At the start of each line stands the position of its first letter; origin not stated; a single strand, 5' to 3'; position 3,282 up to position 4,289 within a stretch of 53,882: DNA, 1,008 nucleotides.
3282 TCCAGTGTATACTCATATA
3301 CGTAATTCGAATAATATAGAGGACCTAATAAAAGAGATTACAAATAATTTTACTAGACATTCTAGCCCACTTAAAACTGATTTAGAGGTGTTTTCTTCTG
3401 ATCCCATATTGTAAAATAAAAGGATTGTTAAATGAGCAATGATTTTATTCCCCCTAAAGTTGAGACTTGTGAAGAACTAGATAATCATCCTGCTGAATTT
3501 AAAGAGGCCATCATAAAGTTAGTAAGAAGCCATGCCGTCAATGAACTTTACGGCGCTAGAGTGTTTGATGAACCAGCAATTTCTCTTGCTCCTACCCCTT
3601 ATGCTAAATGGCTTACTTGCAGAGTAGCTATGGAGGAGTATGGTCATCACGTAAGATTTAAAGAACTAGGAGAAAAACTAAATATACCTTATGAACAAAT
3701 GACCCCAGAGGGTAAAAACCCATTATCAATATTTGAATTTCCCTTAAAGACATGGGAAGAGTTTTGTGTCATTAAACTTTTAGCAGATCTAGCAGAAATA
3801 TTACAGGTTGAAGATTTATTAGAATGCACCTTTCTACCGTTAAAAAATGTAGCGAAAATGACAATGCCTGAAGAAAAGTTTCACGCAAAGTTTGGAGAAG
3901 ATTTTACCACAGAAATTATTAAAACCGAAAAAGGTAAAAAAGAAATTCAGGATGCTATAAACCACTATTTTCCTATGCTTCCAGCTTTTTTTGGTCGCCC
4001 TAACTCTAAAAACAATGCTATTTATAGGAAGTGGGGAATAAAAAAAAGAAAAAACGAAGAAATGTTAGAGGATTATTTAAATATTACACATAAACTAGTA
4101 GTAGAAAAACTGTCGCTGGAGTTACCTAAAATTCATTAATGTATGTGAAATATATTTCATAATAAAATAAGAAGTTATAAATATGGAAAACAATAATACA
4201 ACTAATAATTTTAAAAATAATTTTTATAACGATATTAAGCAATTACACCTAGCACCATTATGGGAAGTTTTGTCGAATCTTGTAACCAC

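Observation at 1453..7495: Seven-gene operon joining a PaaA-like di-iron oxygenase and reductase to a gentisate-type dioxygenase, a hotdog thioesterase, an MFE-2-like dehydrogenase and an M20 amidohydrolase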

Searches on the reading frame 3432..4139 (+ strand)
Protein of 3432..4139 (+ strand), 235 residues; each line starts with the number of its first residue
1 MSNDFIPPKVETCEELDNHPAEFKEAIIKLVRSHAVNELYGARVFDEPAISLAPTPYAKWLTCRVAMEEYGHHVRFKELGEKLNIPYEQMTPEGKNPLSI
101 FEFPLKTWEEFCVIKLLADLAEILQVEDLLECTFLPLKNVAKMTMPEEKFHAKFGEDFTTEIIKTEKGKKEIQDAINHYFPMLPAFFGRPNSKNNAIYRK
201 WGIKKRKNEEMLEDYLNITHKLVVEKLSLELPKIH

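Call 4: search_protein_families(library=pfam, proteins=[window:3432-4139:+], max_evalue=0.01)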
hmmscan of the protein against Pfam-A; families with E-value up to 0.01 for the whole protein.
window:3432-4139:+ (235 aa): 1 family
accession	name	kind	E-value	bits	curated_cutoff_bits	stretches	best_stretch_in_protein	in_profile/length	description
PF05138.18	PaaA_PaaC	-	3.5e-23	82.6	28.5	1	13-233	4-227/263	Phenylacetic acid catabolic protein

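Call 5: search_protein_families(library=ncbifam, proteins=[window:3432-4139:+], max_evalue=0.01)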
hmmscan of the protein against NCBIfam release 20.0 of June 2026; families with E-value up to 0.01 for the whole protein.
window:3432-4139:+ (235 aa): 3 families
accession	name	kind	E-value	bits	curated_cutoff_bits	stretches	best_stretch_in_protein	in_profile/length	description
TIGR02156.2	PA_CoA_Oxy1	equivalog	4.7e-23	81.7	280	1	13-223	11-227/289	1,2-phenylacetyl-CoA epoxidase subunit PaaA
TIGR02158.1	PA_CoA_Oxy3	equivalog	4.7e-06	26.6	133.35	1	99-200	70-171/237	1,2-phenylacetyl-CoA epoxidase subunit PaaC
TIGR03225.1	benzo_boxB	equivalog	0.00023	20.1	499.1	0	100-164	191-255/471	benzoyl-CoA 2,3-epoxidase subunit BoxB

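Call 10: find_homologous_proteins(query=window:3432-4139:+, max_evalue=0.001)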
Query window:3432-4139:+ (235 aa): 2077 proteins with E <= 0.001 among 2417 candidates; the best 120 are listed.
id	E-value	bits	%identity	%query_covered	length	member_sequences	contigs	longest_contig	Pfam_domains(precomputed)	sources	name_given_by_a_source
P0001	2.0e-154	530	99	100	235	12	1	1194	PF05138.19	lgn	-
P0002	3.5e-142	490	91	100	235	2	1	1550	PF05138.19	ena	-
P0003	7.5e-142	489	90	100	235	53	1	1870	PF05138.19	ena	-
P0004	2.2e-141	488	90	100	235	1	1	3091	PF05138.19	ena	-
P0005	6.8e-140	483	89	100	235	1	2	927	PF05138.19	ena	-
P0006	8.4e-140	482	89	100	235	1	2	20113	PF05138.19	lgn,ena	-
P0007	1.1e-139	482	89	100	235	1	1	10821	PF05138.19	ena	-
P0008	1.3e-139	482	89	100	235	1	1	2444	PF05138.19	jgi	jgi:ring-1,2-phenylacetyl-CoA epoxidase subunit PaaA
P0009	7.1e-139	479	88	100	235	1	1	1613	PF05138.19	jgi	jgi:ring-1,2-phenylacetyl-CoA epoxidase subunit PaaA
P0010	9.1e-139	479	89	100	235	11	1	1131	PF05138.19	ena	-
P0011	1.9e-133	462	86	100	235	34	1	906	PF05138.19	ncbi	-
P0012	6.2e-132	457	84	100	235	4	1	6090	PF05138.19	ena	-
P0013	9.9e-130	449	83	100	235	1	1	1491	PF05138.19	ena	-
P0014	1.1e-127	443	83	97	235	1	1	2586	PF05138.19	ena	-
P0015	3.1e-127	441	83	97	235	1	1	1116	PF05138.19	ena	-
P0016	9.0e-126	437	82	97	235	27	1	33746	PF05138.19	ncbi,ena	-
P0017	2.4e-125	435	82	97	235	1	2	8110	PF05138.19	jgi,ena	-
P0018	2.7e-125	435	82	97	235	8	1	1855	PF05138.19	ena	-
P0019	1.7e-124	432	81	97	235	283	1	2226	PF05138.19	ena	-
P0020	4.9e-124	431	83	97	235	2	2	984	PF05138.19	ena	-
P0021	5.1e-124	431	81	97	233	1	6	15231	PF05138.19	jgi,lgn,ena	-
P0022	1.0e-123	430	81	97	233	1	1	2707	PF05138.19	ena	-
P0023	1.2e-123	430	80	97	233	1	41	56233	PF05138.19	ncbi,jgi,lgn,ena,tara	tara:strand:- start:3832 stop:4533 length:702 start_codon:yes stop_codon:yes gene_type:complete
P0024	1.2e-123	430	80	97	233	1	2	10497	PF05138.19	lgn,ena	-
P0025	1.6e-123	429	80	97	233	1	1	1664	PF05138.19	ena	-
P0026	1.7e-123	429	80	97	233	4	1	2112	PF05138.19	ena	-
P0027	1.7e-123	429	80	97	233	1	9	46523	PF05138.19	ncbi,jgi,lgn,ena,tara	tara:strand:- start:3636 stop:4337 length:702 start_codon:yes stop_codon:yes gene_type:complete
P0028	1.7e-123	429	80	97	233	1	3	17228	PF05138.19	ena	-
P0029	1.8e-123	429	80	97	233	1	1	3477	PF05138.19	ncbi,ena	-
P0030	1.9e-123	429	80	97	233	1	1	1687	PF05138.19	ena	-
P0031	2.5e-123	429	80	97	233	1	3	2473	PF05138.19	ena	-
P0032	2.7e-123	428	80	97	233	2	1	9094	PF05138.19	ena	-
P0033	3.2e-123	428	80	97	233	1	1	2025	PF05138.19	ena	-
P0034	3.3e-123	428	80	97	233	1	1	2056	PF05138.19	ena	-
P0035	5.3e-123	427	79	97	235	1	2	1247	PF05138.19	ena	-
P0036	5.7e-123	427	80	97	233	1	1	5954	PF05138.19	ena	-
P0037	6.1e-123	427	80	97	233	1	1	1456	PF05138.19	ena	-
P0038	7.8e-123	427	79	97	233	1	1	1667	PF05138.19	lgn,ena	-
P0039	7.3e-122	424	80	97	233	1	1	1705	PF05138.19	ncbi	-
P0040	3.2e-111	389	71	97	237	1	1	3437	PF05138.19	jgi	jgi:ring-1,2-phenylacetyl-CoA epoxidase subunit PaaA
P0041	8.8e-110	384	74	97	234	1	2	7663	PF05138.19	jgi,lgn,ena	jgi:ring-1,2-phenylacetyl-CoA epoxidase subunit PaaA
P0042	1.3e-109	384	73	97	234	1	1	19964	PF05138.19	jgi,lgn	jgi:ring-1,2-phenylacetyl-CoA epoxidase subunit PaaA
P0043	2.0e-109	383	71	99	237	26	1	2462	PF05138.19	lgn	-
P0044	5.1e-109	382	72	96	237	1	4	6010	PF05138.19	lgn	-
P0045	5.3e-109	382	68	100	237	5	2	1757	PF05138.19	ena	-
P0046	5.6e-109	382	74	97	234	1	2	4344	PF05138.19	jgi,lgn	jgi:ring-1,2-phenylacetyl-CoA epoxidase subunit PaaA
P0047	5.9e-109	381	72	96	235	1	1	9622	PF05138.19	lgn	-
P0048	6.0e-109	381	74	97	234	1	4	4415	PF05138.19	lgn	-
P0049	1.7e-108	380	72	97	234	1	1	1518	PF05138.19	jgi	jgi:ring-1,2-phenylacetyl-CoA epoxidase subunit PaaA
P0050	2.6e-108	379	72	96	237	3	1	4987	PF05138.19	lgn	-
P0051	3.8e-108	379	74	97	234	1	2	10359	PF05138.19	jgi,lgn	jgi:ring-1,2-phenylacetyl-CoA epoxidase subunit PaaA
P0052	3.8e-108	379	72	96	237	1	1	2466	PF05138.19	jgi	jgi:ring-1,2-phenylacetyl-CoA epoxidase subunit PaaA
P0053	4.1e-108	379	70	100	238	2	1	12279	PF05138.19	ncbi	-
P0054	4.7e-108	379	74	97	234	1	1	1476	PF05138.19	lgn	-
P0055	7.8e-108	378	71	96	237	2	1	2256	PF05138.19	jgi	jgi:ring-1,2-phenylacetyl-CoA epoxidase subunit PaaA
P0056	1.2e-107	377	71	96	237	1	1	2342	PF05138.19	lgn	-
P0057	1.7e-107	377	72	96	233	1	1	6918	PF05138.19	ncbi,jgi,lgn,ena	jgi:ring-1,2-phenylacetyl-CoA epoxidase subunit PaaA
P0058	3.1e-107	376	70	97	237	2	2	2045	PF05138.19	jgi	jgi:ring-1,2-phenylacetyl-CoA epoxidase subunit PaaA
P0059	3.1e-107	376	71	96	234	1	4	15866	PF05138.19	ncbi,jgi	jgi:ring-1,2-phenylacetyl-CoA epoxidase subunit PaaA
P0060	3.5e-107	376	70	96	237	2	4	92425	PF05138.19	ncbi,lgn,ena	-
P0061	3.6e-107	376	70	97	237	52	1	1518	PF05138.19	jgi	jgi:ring-1,2-phenylacetyl-CoA epoxidase subunit PaaA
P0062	4.9e-107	375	70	99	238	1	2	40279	PF05138.19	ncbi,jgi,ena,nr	ncbi:MAG TPA: Phenylacetic acid catabolic protein [Stellaceae bacterium]|nr:Phenylacetic acid catabo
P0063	5.9e-107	375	70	97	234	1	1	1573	PF05138.19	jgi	jgi:ring-1,2-phenylacetyl-CoA epoxidase subunit PaaA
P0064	7.2e-107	375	70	97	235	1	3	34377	PF05138.19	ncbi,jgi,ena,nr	ncbi:MAG TPA: Phenylacetic acid catabolic protein [Stellaceae bacterium]|nr:Phenylacetic acid catabo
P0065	7.4e-107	375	72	96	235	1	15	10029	PF05138.19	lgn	-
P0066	8.7e-107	374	68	100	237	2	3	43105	PF05138.19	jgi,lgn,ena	-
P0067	1.1e-106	374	69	96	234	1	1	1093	PF05138.19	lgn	-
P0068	1.4e-106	374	70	97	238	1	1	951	PF05138.19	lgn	-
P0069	1.5e-106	374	71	96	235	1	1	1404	PF05138.19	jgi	jgi:ring-1,2-phenylacetyl-CoA epoxidase subunit PaaA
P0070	1.5e-106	374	69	97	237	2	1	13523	PF05138.19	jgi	jgi:ring-1,2-phenylacetyl-CoA epoxidase subunit PaaA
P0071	1.5e-106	374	70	97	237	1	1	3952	PF05138.19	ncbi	-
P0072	2.0e-106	373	72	96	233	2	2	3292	PF05138.19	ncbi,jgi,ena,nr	ncbi:MAG TPA: Phenylacetic acid catabolic protein [Stellaceae bacterium]|nr:Phenylacetic acid catabo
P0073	2.3e-106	373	70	96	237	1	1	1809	PF05138.19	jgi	-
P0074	2.4e-106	373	72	96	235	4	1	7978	PF05138.19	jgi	jgi:ring-1,2-phenylacetyl-CoA epoxidase subunit PaaA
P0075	2.9e-106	373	69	97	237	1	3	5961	PF05138.19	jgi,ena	-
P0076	4.1e-106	372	69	99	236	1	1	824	PF05138.19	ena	-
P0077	4.2e-106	372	71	96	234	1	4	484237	PF05138.19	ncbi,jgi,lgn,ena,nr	ncbi:MAG TPA: Phenylacetic acid catabolic protein [Alphaproteobacteria bacterium]|nr:Phenylacetic ac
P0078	4.6e-106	372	70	96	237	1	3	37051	PF05138.19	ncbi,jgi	jgi:ring-1,2-phenylacetyl-CoA epoxidase subunit PaaA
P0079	5.1e-106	372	70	97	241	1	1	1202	PF05138.19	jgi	jgi:ring-1,2-phenylacetyl-CoA epoxidase subunit PaaA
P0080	5.6e-106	372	71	91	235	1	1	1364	PF05138.19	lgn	-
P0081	5.8e-106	372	70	96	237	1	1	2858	PF05138.19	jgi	-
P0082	6.0e-106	372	70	96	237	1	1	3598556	PF05138.19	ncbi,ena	-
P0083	6.9e-106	371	72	97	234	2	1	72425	PF05138.19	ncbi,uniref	ncbi:Phenylacetic acid catabolic protein [Desertibaculum subflavum]|uniref:Phenylacetic acid catabol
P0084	7.2e-106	371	70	99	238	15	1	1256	PF05138.19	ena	-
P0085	7.3e-106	371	70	96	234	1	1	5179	PF05138.19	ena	-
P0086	7.5e-106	371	71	97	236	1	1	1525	PF05138.19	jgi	jgi:ring-1,2-phenylacetyl-CoA epoxidase subunit PaaA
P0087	7.6e-106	371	69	97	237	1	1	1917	PF05138.19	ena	-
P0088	8.8e-106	371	69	96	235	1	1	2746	PF05138.19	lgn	-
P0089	9.2e-106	371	71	96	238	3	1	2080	PF05138.19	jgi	jgi:ring-1,2-phenylacetyl-CoA epoxidase subunit PaaA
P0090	9.6e-106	371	71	96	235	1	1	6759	PF05138.19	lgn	-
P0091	1.4e-105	370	70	97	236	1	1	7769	PF05138.19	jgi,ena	-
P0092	1.5e-105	370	70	97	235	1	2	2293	PF05138.19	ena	-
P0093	1.7e-105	370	68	99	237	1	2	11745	PF05138.19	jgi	jgi:ring-1,2-phenylacetyl-CoA epoxidase subunit PaaA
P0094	2.0e-105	370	70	97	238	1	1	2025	PF05138.19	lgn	-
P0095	2.1e-105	370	72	96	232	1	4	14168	PF05138.19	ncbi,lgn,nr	ncbi:MAG: phenylacetate-CoA oxygenase subunit PaaI [Rhodospirillales bacterium]|nr:phenylacetate-CoA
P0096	2.1e-105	370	72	96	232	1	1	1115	PF05138.19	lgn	-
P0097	2.4e-105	370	72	97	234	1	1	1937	PF05138.19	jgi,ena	-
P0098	2.5e-105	370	69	96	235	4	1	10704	PF05138.19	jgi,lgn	-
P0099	2.6e-105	370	70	96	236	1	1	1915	PF05138.19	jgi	jgi:ring-1,2-phenylacetyl-CoA epoxidase subunit PaaA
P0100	2.6e-105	370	70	97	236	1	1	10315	PF05138.19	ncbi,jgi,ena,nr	ncbi:MAG TPA: Phenylacetic acid catabolic protein [Stellaceae bacterium]|nr:Phenylacetic acid catabo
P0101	2.6e-105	370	71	96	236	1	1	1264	PF05138.19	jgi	-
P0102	2.9e-105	369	71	96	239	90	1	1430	PF05138.19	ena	-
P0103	2.9e-105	369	70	96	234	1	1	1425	PF05138.19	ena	-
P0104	3.4e-105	369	68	97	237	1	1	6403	PF05138.19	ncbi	ncbi:MAG TPA: Phenylacetic acid catabolic protein [Stellaceae bacterium]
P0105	3.5e-105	369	71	96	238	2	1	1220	PF05138.19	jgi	jgi:ring-1,2-phenylacetyl-CoA epoxidase subunit PaaA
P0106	3.8e-105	369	70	99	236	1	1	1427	PF05138.19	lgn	-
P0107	3.8e-105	369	70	97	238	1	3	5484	PF05138.19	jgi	jgi:ring-1,2-phenylacetyl-CoA epoxidase subunit PaaA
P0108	4.7e-105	369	69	99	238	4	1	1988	PF05138.19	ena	-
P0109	5.3e-105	369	72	96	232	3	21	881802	PF05138.19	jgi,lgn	jgi:ring-1,2-phenylacetyl-CoA epoxidase subunit PaaA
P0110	5.3e-105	369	69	100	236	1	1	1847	PF05138.19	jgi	jgi:ring-1,2-phenylacetyl-CoA epoxidase subunit PaaA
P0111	5.5e-105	368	71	96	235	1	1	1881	PF05138.19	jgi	jgi:ring-1,2-phenylacetyl-CoA epoxidase subunit PaaA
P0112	5.6e-105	368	71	92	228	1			PF05138.19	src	-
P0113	5.6e-105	368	71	97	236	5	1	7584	PF05138.19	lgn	-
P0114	5.9e-105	368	69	97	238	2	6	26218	PF05138.19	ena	-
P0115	7.2e-105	368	70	97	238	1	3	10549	PF05138.19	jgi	jgi:ring-1,2-phenylacetyl-CoA epoxidase subunit PaaA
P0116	9.1e-105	368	71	96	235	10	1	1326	PF05138.19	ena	-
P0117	9.1e-105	368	69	100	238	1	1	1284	PF05138.19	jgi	-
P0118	9.2e-105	368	70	96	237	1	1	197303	PF05138.19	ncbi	ncbi:MAG: Phenylacetic acid catabolic protein [Alphaproteobacteria bacterium]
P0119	1.0e-104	368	70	97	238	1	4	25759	PF05138.19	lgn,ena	-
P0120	1.1e-104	367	70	96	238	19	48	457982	PF05138.19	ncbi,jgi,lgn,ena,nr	ncbi:MAG: phenylacetate-CoA oxygenase subunit PaaI [Alphaproteobacteria bacterium]|nr:phenylacetate-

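Call 11: find_encoding_contigs(protein=P0083, flank=10000, max_places=2)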
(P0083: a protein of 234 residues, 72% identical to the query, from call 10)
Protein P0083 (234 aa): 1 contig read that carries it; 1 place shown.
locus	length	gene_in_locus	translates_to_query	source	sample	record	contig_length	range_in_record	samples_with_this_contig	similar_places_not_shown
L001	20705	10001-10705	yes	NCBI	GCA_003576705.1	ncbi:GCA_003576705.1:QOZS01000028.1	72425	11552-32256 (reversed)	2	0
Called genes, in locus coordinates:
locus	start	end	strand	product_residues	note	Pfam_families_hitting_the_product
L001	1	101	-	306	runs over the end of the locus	PF00085:Thioredoxin, PF13098:Thioredoxin_2 (weak), PF13905:Thioredoxin_8 (weak), PF07719:TPR_2 (faint), PF07721:TPR_4 (faint), PF13432:TPR_16 (weak), PF14559:TPR_19, PF14561:TPR_20, +3 more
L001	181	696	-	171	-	PF04073:tRNA_edit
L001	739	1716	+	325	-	PF00389:2-Hacid_dh, PF02826:2-Hacid_dh_C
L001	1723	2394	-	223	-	-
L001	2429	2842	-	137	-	PF02823:ATP-synt_DE_N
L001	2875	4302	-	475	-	PF02874:ATP-synt_ab_N, PF00006:ATP-synt_ab, PF22919:ATP-synt_VA_C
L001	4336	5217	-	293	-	PF00231:ATP-synt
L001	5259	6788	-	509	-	PF02874:ATP-synt_ab_N, PF00006:ATP-synt_ab, PF00306:ATP-synt_ab_C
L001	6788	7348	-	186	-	PF00213:OSCP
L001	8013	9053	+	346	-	PF00111:Fer2, PF00970:FAD_binding_6, PF00175:NAD_binding_1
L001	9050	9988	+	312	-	PF00106:adh_short, PF08659:KR, PF13561:adh_short_C2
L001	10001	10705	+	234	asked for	PF05138:PaaA_PaaC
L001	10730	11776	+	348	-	PF02311:AraC_binding (faint), PF07883:Cupin_2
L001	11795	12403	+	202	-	-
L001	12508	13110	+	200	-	PF00903:Glyoxalase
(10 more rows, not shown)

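Call 12: find_encoding_contigs(protein=P0082, flank=10000, max_places=2)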
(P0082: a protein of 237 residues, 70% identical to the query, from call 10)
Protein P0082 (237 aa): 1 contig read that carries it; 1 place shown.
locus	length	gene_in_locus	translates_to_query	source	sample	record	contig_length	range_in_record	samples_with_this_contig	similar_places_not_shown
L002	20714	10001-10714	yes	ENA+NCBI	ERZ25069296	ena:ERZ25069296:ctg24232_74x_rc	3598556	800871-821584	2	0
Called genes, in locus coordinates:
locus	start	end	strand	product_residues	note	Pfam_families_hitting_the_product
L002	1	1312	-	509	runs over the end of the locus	PF03321:GH3, PF23571:GH3_M, PF23572:GH3_C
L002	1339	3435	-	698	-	PF01804:Penicil_amidase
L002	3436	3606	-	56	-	-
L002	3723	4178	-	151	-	PF12802:MarR_2, PF01047:MarR, PF13412:HTH_24 (weak)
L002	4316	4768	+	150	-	PF13279:4HBT_2, PF03061:4HBT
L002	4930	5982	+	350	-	PF03480:DctP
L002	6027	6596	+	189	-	PF04290:DctQ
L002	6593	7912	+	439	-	PF06808:DctM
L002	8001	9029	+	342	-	PF00111:Fer2, PF00970:FAD_binding_6, PF00175:NAD_binding_1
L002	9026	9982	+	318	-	PF00106:adh_short, PF08659:KR, PF13561:adh_short_C2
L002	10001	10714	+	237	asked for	PF05138:PaaA_PaaC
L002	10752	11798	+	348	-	PF07883:Cupin_2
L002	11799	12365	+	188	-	-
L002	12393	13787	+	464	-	PF02629:CoA_binding (weak), PF13380:CoA_binding_2, PF13607:Succ_CoA_lig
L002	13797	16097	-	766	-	PF04945:YHS, PF19335:HMBD, PF00122:E1-E2_ATPase, PF00702:Hydrolase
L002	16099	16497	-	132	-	PF00376:MerR, PF13411:MerR_1, PF09278:MerR-DNA-bind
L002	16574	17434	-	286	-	PF01557:FAA_hydrolase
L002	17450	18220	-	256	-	PF23441:SDR (weak), PF00106:adh_short, PF08659:KR, PF13561:adh_short_C2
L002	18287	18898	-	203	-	PF10517:DM13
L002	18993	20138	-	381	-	PF07995:GSDH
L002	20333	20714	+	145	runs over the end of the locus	-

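Call 13: find_encoding_contigs(protein=P0023, flank=10000, max_places=3)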
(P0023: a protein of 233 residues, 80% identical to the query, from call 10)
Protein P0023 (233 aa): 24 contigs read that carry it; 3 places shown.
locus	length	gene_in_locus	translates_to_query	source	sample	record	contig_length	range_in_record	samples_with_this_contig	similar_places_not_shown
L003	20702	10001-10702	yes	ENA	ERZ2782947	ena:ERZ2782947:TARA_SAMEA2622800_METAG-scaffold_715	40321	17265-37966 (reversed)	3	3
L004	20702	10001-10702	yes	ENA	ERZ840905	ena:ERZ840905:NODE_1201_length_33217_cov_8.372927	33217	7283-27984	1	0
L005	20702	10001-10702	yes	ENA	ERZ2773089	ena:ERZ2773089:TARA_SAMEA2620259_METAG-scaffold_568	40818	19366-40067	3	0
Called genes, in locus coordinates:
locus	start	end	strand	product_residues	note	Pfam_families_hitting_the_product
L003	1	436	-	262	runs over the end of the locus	PF00753:Lactamase_B, PF16123:HAGH_C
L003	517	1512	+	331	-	PF02826:2-Hacid_dh_C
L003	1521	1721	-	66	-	PF01165:Ribosomal_S21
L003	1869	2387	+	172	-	PF01327:Pep_deformylase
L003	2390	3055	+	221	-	PF08511:COQ9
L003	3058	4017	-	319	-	PF00268:Ribonuc_red_sm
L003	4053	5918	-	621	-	PF00317:Ribonuc_red_lgN, PF02867:Ribonuc_red_lgC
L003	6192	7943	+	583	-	PF00496:SBP_bac_5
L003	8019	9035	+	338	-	PF00111:Fer2, PF00970:FAD_binding_6, PF00175:NAD_binding_1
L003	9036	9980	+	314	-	PF00106:adh_short, PF08659:KR, PF13561:adh_short_C2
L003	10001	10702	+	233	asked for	PF05138:PaaA_PaaC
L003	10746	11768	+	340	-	PF02311:AraC_binding (faint), PF07883:Cupin_2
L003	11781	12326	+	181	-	-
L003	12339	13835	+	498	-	PF00501:AMP-binding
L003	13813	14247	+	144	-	PF13279:4HBT_2, PF03061:4HBT (weak)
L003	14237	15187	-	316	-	PF02423:OCD_Mu_crystall, PF01488:Shikimate_DH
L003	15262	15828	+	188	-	PF01923:Cob_adeno_trans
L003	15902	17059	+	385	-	PF01546:Peptidase_M20, PF07687:M20_dimer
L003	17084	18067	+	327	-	PF01073:3Beta_HSD, PF01370:Epimerase, PF02719:Polysacc_synt_2, PF04321:RmlD_sub_bind, PF07993:NAD_binding_4 (faint), PF13460:NAD_binding_10 (weak), PF16363:GDP_Man_Dehyd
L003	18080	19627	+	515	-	PF01039:Carboxyl_trans, PF03255:ACCA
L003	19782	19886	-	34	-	-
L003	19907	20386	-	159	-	PF27546:MICAH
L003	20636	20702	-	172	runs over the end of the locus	PF02545:Maf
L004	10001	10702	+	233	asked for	PF05138:PaaA_PaaC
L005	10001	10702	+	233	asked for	PF05138:PaaA_PaaC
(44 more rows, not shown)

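Call 20: search_solved_structures(query=window:3432-4139:+, max_evalue=1, show_alignments=2)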
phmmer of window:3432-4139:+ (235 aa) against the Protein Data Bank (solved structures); distinct sequences matched with E-value up to 1: 5.
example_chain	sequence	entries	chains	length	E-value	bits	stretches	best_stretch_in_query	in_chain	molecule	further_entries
3pvr_A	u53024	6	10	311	1.5e-14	57.7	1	14-232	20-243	Phenylacetic acid degradation protein paaA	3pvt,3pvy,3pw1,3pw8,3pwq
4ii4_A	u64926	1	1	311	2.4e-14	57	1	14-232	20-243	1,2-phenylacetyl-CoA epoxidase, subunit A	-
4iit_A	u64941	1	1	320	5.6e-14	55.8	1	14-221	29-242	Phenylacetate-CoA oxygenase subunit PaaA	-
4mud_A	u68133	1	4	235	1e-10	45.2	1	20-221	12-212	Ring oxydation complex/ phenylacetic acid degradation related protein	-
3per_A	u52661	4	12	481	0.0052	19.9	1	87-164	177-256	Benzoyl-CoA oxygenase component B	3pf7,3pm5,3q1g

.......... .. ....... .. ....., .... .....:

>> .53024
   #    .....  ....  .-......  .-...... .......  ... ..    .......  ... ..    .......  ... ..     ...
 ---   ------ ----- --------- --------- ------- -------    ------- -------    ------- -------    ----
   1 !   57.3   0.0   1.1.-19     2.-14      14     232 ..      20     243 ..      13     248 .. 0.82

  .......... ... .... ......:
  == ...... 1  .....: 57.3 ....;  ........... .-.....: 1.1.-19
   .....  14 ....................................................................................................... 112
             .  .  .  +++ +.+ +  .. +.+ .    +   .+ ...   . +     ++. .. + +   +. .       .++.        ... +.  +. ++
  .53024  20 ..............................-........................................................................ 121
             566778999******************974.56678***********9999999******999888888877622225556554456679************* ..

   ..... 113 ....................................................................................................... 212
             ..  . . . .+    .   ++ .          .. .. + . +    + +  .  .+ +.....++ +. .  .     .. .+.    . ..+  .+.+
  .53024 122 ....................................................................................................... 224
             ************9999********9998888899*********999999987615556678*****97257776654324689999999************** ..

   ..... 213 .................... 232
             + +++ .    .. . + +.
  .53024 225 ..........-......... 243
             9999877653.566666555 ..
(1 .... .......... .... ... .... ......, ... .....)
